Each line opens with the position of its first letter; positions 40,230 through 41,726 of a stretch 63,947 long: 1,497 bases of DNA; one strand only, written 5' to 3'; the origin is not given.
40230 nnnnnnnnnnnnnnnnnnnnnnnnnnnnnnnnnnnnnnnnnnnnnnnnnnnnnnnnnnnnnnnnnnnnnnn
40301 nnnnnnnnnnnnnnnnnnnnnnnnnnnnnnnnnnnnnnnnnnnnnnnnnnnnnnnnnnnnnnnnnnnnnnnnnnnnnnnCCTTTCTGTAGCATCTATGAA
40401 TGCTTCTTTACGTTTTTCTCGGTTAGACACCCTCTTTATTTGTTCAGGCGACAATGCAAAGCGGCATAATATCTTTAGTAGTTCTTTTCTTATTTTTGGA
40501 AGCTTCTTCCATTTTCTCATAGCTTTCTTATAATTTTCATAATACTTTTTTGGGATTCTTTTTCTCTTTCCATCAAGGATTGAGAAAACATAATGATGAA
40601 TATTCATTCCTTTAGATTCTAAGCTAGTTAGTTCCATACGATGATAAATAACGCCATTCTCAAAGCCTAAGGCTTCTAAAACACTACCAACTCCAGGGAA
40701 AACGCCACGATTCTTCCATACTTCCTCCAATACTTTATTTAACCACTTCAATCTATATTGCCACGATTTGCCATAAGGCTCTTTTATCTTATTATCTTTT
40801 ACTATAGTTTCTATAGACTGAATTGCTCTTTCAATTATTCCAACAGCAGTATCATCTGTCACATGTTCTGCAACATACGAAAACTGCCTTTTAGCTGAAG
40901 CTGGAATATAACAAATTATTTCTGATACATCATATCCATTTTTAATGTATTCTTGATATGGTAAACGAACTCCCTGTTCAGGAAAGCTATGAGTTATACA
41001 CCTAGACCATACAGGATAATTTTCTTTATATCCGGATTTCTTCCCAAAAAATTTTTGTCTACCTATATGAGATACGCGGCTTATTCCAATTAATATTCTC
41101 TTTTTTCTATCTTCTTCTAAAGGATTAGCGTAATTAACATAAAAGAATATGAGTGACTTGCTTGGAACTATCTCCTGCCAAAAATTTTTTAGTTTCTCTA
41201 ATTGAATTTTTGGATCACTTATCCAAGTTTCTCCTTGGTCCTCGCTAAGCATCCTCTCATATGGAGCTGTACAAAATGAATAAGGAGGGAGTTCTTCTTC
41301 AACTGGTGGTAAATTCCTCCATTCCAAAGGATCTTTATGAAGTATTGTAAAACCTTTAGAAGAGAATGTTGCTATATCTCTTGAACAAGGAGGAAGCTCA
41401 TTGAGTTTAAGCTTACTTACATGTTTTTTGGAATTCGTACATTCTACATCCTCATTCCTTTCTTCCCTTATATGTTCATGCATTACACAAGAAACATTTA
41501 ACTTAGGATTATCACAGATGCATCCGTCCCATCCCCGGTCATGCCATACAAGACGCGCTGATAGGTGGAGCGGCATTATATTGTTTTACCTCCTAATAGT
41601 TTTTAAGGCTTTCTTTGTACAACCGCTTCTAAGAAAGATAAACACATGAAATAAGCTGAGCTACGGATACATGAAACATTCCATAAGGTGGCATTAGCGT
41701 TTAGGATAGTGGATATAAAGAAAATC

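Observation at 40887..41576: Unassigned Cys/His-rich N-terminal module of the giant helicase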

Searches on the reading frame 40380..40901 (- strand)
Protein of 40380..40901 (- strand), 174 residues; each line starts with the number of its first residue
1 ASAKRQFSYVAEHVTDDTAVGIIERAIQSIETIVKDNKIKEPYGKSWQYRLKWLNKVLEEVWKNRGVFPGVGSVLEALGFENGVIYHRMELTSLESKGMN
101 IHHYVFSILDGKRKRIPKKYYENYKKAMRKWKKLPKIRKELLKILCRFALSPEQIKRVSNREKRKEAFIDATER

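Call 17: search_protein_families(library=pfam, proteins=[window:40380-40901:-], max_evalue=10)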
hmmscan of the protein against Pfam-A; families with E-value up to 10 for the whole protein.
window:40380-40901:- (174 aa): 0 families

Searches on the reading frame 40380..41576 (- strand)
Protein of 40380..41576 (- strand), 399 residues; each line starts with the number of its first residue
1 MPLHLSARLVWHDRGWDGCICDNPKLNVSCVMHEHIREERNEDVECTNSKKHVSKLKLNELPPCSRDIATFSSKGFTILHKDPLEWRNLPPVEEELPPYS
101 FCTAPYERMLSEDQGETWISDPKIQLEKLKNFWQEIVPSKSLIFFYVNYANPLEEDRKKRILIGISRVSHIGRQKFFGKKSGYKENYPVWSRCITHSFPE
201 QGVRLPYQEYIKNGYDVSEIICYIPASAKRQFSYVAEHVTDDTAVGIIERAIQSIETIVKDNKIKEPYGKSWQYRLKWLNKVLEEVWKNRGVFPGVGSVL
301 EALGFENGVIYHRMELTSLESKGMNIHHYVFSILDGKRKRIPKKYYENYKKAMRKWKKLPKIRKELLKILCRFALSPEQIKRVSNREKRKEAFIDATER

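Call 24: predict_structure(alignment_id=A2)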
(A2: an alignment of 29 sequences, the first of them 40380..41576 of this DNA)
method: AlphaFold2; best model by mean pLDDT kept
length: 399 residues; sequences in the alignment: 29
mean_pLDDT: 86.5   pTM: 0.77
mean pLDDT of the five models: 86.5, 86.0, 85.5, 83.8, 82.7
residues with pLDDT >= 90: 190; 70-90: 178; 50-70: 30; < 50: 1
segments of 3 or more residues with pLDDT < 50: none
pLDDT, mean of each block of 10 residues (from residue 1): 87 82 75 60 90 90 79 91 87 94 90 83 95 94 87 76 96 94 90 95 93 91 89 85 91 96 87 96 85 73 89 85 88 89 91 94 86 77 77 61
secondary structure, 60 per line:
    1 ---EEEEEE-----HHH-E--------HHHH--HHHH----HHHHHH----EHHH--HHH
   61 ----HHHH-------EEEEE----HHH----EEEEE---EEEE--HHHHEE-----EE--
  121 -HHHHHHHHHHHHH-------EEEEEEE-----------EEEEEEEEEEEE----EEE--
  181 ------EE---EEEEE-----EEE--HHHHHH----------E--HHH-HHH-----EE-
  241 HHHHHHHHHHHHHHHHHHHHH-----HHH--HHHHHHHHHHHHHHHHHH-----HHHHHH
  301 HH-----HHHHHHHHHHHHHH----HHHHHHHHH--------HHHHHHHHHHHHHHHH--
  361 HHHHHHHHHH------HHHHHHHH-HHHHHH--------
elements in order: E4-9 H28-31 H34-37 H42-47 H65-68 E76-80 E92-96 E100-103 H106-109 H122-134 E142-148 E160-171 E176-178 E192-196 E202-204 H207-212 H241-261 H272-289 H295-302 H308-321 H326-334 H343-358 H361-370 H377-384 H386-391
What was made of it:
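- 40377..40856 (-): All-helical linker, aa 241-400, with a helix-hairpin-helix-like motif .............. (aa 290-303). The model is helical from 241 to 391 (call 24).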

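Call 26: fold_search(model_id=the predicted structure, library=pdb)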
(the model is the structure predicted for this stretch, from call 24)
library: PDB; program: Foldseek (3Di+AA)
matches with E <= 10: 235; with E <= 0.001: 0
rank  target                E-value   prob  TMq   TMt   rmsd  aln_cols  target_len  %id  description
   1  1wmm                  7.0e-02  0.54  0.16  0.37   9.9       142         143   13  Crystal structure of PH1033 from Pyrococcus horikoshii Ot3 (released 2005-08-23)
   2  2hd9                  1.3e-01  0.41  0.15  0.36  10.8       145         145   15  Crystal structure of PH1033 from Pyrococcus horikoshii OT3 (released 2006-12-20)
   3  6yex_B                4.5e-01  0.11  0.16  0.20  18.8       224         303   13  VcaM4I restriction endonuclease in the absence of DNA (released 2020-12-16)
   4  3gqt_C                4.8e-01  0.04  0.08  0.08  23.8       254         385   10  Crystal structure of glutaryl-CoA dehydrogenase from Burkholderia pseudomallei with fragment (1,4-dimethyl-1,2,3,4-tet (released 2009-04-28)
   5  9xpg_D                5.0e-01  0.03  0.06  0.09  21.9       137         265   11  The structure of gp139 protein of phage phikz (released 2026-02-11)
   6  7ozs_C                5.6e-01  0.02  0.09  0.12  17.4       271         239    9  Structure of the hexameric 5S RNP from C. thermophilum (released 2022-10-12)
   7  8w0z_A                7.3e-01  0.04  0.11  0.11  24.4       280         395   10  Human LCAD complexed with Lauric Acid (released 2024-06-19)
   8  8w0u_B                7.7e-01  0.04  0.11  0.11  23.4       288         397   11  Human LCAD complexed with Acetoacetyl Coenzyme A (released 2024-06-19)
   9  8w0z_B                7.7e-01  0.03  0.10  0.10  23.7       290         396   10  Human LCAD complexed with Lauric Acid (released 2024-06-19)
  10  3ii9_B                8.1e-01  0.02  0.08  0.08  23.5       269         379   12  Crystal structure of glutaryl-coa dehydrogenase from Burkholderia pseudomallei at 1.73 Angstrom (released 2009-12-15)
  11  9dmg_E                8.6e-01  0.08  0.14  0.14  21.8       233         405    9  Human muscle nAChR apo state (released 2025-04-09)
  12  7qne_B                8.6e-01  0.03  0.10  0.11  21.8       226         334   14  Cryo-EM structure of human full-length synaptic alpha1beta3gamma2 GABA(A)R in complex with Ro15-4513 and megabody Mb38 (released 2022-04-13)
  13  6hug_B                9.0e-01  0.03  0.11  0.12  21.7       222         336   15  CryoEM structure of human full-length alpha1beta3gamma2L GABA(A)R in complex with picrotoxin and megabody Mb38. (released 2019-01-02)
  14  6ud3_A                1.0e+00  0.10  0.13  0.15  21.8       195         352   12  Full length Glycine receptor reconstituted in lipid nanodisc in Gly/PTX-bound open/blocked conformation (released 2020-07-29)
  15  9eqg_B                1.0e+00  0.04  0.12  0.13  21.1       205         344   15  CryoEM structure of human full-length alpha1beta3gamma2L GABA(A)R in complex with GABA and puerarin (released 2024-09-18)
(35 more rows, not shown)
